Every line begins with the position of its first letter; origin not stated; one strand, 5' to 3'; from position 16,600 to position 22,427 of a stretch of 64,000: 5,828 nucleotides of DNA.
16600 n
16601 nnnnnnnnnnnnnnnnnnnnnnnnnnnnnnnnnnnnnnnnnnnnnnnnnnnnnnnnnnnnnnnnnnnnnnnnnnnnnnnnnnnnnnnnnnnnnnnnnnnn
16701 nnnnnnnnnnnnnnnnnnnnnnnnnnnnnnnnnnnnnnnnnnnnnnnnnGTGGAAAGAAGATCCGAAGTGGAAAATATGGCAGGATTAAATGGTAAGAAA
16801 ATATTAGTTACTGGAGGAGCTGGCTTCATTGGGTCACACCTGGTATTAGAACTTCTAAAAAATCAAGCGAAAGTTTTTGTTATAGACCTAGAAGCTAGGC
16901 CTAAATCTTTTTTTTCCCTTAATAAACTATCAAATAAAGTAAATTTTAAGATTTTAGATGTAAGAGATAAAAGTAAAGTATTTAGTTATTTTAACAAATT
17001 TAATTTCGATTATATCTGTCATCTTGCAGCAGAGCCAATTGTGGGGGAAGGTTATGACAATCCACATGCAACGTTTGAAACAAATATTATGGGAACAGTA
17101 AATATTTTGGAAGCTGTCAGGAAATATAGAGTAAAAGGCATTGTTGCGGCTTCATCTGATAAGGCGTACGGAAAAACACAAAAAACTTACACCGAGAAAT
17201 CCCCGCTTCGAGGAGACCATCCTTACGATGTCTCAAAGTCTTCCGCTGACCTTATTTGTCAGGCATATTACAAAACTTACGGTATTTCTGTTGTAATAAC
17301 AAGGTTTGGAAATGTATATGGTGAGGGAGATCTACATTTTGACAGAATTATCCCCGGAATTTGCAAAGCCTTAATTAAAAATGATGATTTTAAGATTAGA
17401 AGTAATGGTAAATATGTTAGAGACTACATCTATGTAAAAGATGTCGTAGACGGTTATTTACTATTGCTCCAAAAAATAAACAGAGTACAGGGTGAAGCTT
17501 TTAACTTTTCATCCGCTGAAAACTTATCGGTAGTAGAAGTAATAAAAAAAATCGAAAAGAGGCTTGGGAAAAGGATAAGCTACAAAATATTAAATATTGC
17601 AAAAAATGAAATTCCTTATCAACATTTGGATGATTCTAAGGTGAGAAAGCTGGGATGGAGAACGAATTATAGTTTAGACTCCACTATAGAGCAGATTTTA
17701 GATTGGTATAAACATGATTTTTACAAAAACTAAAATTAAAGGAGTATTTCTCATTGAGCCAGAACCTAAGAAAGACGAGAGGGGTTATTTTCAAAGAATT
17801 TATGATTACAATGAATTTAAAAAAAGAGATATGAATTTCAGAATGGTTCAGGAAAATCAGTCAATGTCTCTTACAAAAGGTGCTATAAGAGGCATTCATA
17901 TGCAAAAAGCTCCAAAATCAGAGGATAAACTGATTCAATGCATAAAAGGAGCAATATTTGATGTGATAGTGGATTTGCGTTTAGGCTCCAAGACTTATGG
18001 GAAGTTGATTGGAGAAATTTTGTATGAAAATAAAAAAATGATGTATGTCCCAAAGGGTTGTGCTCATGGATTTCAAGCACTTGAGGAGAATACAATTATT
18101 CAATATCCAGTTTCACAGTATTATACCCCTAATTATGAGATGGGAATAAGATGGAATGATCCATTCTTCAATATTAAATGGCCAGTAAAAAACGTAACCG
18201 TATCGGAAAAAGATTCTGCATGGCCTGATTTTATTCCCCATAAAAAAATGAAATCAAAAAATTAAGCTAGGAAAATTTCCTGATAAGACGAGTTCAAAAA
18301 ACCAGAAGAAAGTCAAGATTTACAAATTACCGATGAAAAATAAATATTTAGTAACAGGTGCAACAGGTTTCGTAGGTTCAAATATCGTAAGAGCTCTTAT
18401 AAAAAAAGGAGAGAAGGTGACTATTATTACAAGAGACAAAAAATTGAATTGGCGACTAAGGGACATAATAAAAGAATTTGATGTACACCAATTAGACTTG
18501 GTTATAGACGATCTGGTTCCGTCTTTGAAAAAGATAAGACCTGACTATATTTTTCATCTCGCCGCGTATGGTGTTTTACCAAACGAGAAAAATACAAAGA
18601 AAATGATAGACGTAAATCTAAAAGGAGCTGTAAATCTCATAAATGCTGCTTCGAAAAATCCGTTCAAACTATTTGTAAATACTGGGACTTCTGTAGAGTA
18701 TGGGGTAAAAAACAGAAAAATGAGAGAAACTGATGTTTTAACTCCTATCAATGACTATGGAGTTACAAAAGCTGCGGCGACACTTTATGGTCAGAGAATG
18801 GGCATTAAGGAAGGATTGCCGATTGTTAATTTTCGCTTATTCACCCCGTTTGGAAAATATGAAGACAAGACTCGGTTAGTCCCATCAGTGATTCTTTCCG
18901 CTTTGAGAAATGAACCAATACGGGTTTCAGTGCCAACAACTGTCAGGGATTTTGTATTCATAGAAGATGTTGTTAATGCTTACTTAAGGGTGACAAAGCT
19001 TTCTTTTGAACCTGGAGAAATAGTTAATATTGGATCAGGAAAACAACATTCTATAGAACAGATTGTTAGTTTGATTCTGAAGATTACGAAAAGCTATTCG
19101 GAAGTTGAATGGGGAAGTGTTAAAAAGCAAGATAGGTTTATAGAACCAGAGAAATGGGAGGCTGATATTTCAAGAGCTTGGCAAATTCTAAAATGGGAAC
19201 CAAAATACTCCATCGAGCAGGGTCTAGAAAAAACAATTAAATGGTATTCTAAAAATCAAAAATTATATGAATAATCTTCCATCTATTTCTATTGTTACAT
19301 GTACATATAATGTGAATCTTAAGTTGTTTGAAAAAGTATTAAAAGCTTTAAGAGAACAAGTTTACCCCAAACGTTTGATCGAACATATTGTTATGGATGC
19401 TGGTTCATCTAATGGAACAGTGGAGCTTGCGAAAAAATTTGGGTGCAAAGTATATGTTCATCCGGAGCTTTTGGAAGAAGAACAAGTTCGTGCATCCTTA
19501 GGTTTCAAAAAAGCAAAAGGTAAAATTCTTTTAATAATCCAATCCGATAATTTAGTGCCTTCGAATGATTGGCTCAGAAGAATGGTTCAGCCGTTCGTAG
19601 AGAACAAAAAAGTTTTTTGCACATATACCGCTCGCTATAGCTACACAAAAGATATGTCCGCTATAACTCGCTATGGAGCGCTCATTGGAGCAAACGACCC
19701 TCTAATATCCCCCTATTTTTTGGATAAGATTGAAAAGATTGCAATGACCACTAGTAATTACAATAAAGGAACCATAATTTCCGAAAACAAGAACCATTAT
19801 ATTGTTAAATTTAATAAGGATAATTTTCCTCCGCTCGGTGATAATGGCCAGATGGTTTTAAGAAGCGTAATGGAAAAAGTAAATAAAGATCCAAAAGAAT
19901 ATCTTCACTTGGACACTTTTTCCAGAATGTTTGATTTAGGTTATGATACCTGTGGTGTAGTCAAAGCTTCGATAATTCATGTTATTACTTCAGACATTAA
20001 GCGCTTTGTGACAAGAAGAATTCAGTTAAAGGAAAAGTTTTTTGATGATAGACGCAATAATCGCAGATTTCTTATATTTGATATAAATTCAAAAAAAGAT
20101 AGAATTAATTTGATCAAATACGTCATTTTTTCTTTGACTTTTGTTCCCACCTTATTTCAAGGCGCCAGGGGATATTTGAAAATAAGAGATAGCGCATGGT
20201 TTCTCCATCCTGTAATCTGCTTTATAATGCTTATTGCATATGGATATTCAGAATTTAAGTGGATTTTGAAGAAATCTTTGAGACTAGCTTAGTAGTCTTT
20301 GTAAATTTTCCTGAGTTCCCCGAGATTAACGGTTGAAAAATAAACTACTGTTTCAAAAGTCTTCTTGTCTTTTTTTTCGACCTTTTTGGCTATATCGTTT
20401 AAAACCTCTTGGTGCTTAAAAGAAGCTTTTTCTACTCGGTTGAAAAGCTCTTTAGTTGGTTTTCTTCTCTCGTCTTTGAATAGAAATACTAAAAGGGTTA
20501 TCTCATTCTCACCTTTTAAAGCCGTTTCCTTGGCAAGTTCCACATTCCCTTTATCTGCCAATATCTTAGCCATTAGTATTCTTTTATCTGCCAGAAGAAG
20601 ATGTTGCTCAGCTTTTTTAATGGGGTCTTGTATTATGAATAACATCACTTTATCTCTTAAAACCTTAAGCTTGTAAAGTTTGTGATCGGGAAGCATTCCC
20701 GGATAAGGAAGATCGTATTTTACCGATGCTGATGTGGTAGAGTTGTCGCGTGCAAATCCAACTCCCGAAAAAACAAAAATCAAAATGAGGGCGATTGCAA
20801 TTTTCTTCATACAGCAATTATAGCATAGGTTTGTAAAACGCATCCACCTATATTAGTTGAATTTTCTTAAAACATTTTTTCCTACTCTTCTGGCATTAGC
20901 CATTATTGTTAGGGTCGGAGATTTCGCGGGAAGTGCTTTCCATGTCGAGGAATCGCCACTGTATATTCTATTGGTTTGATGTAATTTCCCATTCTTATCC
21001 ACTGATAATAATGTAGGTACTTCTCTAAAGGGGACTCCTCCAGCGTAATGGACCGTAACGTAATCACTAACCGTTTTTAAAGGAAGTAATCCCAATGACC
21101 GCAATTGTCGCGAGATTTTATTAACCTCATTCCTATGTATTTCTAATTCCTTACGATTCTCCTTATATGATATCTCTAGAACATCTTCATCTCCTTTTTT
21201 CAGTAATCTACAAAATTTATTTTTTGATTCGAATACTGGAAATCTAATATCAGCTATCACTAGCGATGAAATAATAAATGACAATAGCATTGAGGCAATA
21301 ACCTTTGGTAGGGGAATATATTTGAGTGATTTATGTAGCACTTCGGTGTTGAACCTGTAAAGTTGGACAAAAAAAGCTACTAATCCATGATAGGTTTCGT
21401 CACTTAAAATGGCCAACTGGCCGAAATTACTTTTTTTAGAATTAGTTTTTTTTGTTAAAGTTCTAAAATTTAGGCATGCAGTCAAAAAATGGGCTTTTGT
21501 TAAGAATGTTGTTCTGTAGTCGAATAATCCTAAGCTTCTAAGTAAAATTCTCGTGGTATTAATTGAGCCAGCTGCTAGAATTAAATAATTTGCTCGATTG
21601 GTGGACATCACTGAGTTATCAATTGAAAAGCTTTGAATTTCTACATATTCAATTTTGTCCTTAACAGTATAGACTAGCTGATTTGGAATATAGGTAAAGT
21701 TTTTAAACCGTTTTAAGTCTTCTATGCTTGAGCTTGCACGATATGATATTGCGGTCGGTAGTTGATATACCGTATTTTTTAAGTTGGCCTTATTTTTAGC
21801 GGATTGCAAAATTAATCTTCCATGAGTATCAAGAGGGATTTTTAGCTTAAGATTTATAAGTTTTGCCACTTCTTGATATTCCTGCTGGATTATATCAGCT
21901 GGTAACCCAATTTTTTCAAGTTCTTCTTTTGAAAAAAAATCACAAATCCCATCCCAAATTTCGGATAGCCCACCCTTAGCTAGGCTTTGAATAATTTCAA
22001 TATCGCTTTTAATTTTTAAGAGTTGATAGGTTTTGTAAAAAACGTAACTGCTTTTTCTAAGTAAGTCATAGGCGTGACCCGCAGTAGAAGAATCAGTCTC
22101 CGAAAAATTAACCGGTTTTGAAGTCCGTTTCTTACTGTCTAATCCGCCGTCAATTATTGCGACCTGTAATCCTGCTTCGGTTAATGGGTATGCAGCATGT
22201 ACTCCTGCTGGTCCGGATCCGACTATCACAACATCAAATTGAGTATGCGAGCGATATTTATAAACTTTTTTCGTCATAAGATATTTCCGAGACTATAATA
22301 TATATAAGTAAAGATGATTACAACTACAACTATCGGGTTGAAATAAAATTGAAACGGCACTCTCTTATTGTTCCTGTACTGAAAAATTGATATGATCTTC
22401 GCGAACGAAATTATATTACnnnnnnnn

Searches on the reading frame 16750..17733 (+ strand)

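Call 9: search_protein_families(library=pfam, proteins=[window:16750-17733:+], max_evalue=0.01)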
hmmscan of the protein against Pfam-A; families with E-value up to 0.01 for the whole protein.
window:16750-17733:+ (327 aa): 10 families
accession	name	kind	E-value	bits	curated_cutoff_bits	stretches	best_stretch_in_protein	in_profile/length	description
PF01370.27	Epimerase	-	2.8e-56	191.1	20.9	1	18-252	1-238/240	NAD dependent epimerase/dehydratase family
PF16363.11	GDP_Man_Dehyd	-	1.6e-55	189.3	27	1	19-315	1-331/332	GDP-mannose 4,6 dehydratase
PF02719.21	Polysacc_synt_2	-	3.2e-23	82.8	20.2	1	18-273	1-248/293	Polysaccharide biosynthesis protein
PF01073.25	3Beta_HSD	-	1.1e-19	71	22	1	19-245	1-234/280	3-beta hydroxysteroid dehydrogenase/isomerase family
PF07993.18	NAD_binding_4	-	2.5e-12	46.9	20.1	2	85-192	88-210/258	Male sterility protein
PF04321.23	RmlD_sub_bind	-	2.3e-11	43.7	27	1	17-200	2-162/287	RmlD substrate binding domain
PF00106.31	adh_short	-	4.7e-06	26.7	26.6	1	16-126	1-122/195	short chain dehydrogenase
PF05368.20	NmrA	-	3.7e-05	23.9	27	0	16-45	3-32/298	NmrA-like family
PF13460.12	NAD_binding_10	-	0.0032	17.8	27.2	1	22-147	1-109/184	NAD(P)H-binding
PF08659.16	KR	-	0.0088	16.4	22.6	0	18-136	3-136/180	KR domain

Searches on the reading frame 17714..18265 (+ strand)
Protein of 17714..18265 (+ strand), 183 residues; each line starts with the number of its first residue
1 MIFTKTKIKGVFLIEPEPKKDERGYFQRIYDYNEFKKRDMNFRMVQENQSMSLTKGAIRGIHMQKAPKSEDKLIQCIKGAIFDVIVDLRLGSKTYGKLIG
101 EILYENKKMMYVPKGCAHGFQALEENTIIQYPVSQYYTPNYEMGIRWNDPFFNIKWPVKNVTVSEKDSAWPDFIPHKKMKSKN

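Call 9: search_protein_families(library=pfam, proteins=[window:17714-18265:+], max_evalue=0.01)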
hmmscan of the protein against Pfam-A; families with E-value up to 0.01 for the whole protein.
window:17714-18265:+ (183 aa): 2 families
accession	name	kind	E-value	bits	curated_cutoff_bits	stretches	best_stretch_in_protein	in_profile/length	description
PF00908.23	dTDP_sugar_isom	-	3e-62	209.7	27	1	5-173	1-166/168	dTDP-4-dehydrorhamnose 3,5-epimerase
PF05523.17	FdtA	-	0.0089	16.3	23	0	38-139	25-116/131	WxcM-like, C-terminal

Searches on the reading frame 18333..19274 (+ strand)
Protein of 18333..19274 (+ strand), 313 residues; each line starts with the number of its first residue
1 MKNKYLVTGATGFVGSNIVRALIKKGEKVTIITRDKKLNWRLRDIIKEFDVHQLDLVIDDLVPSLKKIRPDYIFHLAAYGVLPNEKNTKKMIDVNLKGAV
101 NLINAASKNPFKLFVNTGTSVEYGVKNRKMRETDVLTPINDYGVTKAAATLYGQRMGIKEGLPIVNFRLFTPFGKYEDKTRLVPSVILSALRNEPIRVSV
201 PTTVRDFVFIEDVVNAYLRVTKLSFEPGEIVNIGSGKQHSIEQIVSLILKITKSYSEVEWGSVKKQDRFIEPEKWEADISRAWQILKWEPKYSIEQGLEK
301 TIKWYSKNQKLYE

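Call 9: search_protein_families(library=pfam, proteins=[window:18333-19274:+], max_evalue=0.01)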
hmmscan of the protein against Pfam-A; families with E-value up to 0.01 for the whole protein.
window:18333-19274:+ (313 aa): 10 families
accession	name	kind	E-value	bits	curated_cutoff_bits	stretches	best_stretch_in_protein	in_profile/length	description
PF01370.27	Epimerase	-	2.8e-45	155.1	20.9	1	6-234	2-240/240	NAD dependent epimerase/dehydratase family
PF16363.11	GDP_Man_Dehyd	-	4.4e-38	132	27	1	6-301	1-332/332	GDP-mannose 4,6 dehydratase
PF02719.21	Polysacc_synt_2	-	6e-13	49.1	20.2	1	6-253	2-248/293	Polysaccharide biosynthesis protein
PF01073.25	3Beta_HSD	-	8.3e-13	48.4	22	1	6-120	1-117/280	3-beta hydroxysteroid dehydrogenase/isomerase family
PF04321.23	RmlD_sub_bind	-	2e-12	47.3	27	1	5-148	3-131/287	RmlD substrate binding domain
PF07993.18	NAD_binding_4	-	4.6e-10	39.5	20.1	2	7-56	1-53/258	Male sterility protein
PF05368.20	NmrA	-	1.2e-05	25.5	27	1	1-37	1-38/298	NmrA-like family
PF00106.31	adh_short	-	2e-05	24.6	26.6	0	6-39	4-37/195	short chain dehydrogenase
PF13460.12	NAD_binding_10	-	0.00036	20.9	27.2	1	9-119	1-98/184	NAD(P)H-binding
PF08659.16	KR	-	0.0027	18.1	22.6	0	5-46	3-45/180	KR domain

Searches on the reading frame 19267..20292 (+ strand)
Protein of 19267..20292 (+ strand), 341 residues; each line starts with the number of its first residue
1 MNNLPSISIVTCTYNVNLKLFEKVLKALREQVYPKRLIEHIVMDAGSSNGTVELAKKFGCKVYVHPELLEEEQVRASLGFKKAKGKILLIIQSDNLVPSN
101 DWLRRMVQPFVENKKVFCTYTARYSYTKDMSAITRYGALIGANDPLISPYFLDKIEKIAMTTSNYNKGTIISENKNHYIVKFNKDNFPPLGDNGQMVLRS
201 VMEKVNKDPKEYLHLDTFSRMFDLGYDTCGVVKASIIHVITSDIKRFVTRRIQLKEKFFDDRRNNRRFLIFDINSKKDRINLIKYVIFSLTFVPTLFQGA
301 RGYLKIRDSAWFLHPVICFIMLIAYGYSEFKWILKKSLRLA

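Call 9: search_protein_families(library=pfam, proteins=[window:19267-20292:+], max_evalue=0.01)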
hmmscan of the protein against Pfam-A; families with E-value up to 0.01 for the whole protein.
window:19267-20292:+ (341 aa): 3 families
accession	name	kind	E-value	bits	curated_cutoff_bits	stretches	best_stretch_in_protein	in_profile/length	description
PF00535.33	Glycos_transf_2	-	1.5e-15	58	23.3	1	8-132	1-127/168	Glycosyl transferase family 2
PF10111.15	Glyco_tranf_2_2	-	0.00017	21.6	27.3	0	8-108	1-104/276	Glycosyltransferase like family 2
PF13641.12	Glyco_tranf_2_3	-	0.00071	20.1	27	1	5-123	1-123/230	Glycosyltransferase like family 2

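Call 36: search_protein_families(library=ncbifam, proteins=[window:19267-20292:+], max_evalue=0.001)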
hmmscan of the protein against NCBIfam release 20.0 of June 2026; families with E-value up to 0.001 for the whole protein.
window:19267-20292:+ (341 aa): 6 families
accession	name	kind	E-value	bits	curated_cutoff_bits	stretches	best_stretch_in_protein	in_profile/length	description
TIGR04283.1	glyco_like_mftF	equivalog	6e-09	35.8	182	1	7-128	1-115/221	TIGR04283 family arsenosugar biosynthesis glycosyltransferase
TIGR03965.1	mycofact_glyco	equivalog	4.1e-07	29.2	280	1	4-136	73-204/467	mycofactocin biosynthesis glycosyltransferase MftF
NF041875.1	EPS_EpsD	equivalog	6.1e-07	29.1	370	1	7-109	1-103/325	exopolysaccharide biosynthesis glycosyltransferase EpsD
NF010496.0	PRK13915.1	equivalog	8.7e-07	28.3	262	1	6-116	32-148/307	glucosyl-3-phosphoglycerate synthase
NF038302.1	EPS_HpsE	equivalog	1.3e-05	24.3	300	1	7-121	3-121/307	hormogonium polysaccharide biosynthesis glycosyltransferase HpsE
TIGR03030.1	CelA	equivalog_domain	0.00022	19.4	699.1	0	2-122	128-265/714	UDP-forming cellulose synthase catalytic subunit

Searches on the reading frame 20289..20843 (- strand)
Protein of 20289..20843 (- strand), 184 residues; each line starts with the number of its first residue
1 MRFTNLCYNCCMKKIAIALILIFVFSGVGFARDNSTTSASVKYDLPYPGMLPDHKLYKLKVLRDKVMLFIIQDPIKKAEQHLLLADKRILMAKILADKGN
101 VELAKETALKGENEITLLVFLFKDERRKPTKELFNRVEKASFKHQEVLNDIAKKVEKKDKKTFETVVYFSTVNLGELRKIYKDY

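Call 64: search_protein_families(library=pfam, proteins=[window:20289-20843:-], max_evalue=0.0001)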
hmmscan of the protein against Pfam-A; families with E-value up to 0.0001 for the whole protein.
window:20289-20843:- (184 aa): 1 family
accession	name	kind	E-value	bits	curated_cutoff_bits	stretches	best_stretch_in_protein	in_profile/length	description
PF18915.5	DUF5667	-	1.2e-11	45.3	27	1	49-157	1-98/99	Domain of unknown function (DUF5667)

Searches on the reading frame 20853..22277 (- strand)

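Call 15: search_protein_families(library=pfam, proteins=[window:20853-22277:-], max_evalue=0.01)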
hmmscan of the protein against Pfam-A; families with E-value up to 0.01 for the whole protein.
window:20853-22277:- (474 aa): 12 families
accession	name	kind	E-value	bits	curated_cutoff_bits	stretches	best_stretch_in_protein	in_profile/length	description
PF07992.20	Pyr_redox_2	-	2.9e-06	27.3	26.1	1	14-47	1-31/291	Pyridine nucleotide-disulphide oxidoreductase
PF00890.30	FAD_binding_2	-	1.1e-05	25.2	20.4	1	15-45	1-31/414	FAD binding domain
PF01946.23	Thi4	-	1.3e-05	25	26.2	1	9-43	13-48/235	Thi4 family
PF01266.30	DAO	-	5.4e-05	23.3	27.9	1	15-48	1-34/353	FAD dependent oxidoreductase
PF01494.25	FAD_binding_3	-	0.0001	22.1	22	1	14-43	2-31/349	FAD binding domain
PF03486.20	HI0933_like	-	0.00028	20.8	50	1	15-45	2-32/244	HI0933-like protein Rossmann domain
PF12831.13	FAD_oxidored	-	0.00059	19.7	27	1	15-43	1-29/416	FAD dependent oxidoreductase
PF05199.19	GMC_oxred_C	-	0.0012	19.8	24.6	1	408-462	85-139/139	GMC oxidoreductase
PF01134.28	GIDA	-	0.0015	18.1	22.1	1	15-49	1-29/391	Glucose inhibited division protein A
PF13738.12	Pyr_redox_3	-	0.0016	18.2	30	1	17-45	1-30/305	Pyridine nucleotide-disulphide oxidoreductase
PF13450.12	NAD_binding_8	-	0.0018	18.9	21.9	1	18-43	1-26/68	NAD(P)-binding Rossmann-like domain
PF05834.18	Lycopene_cycl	-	0.0025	17.4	23.4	1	15-48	1-36/380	Lycopene cyclase protein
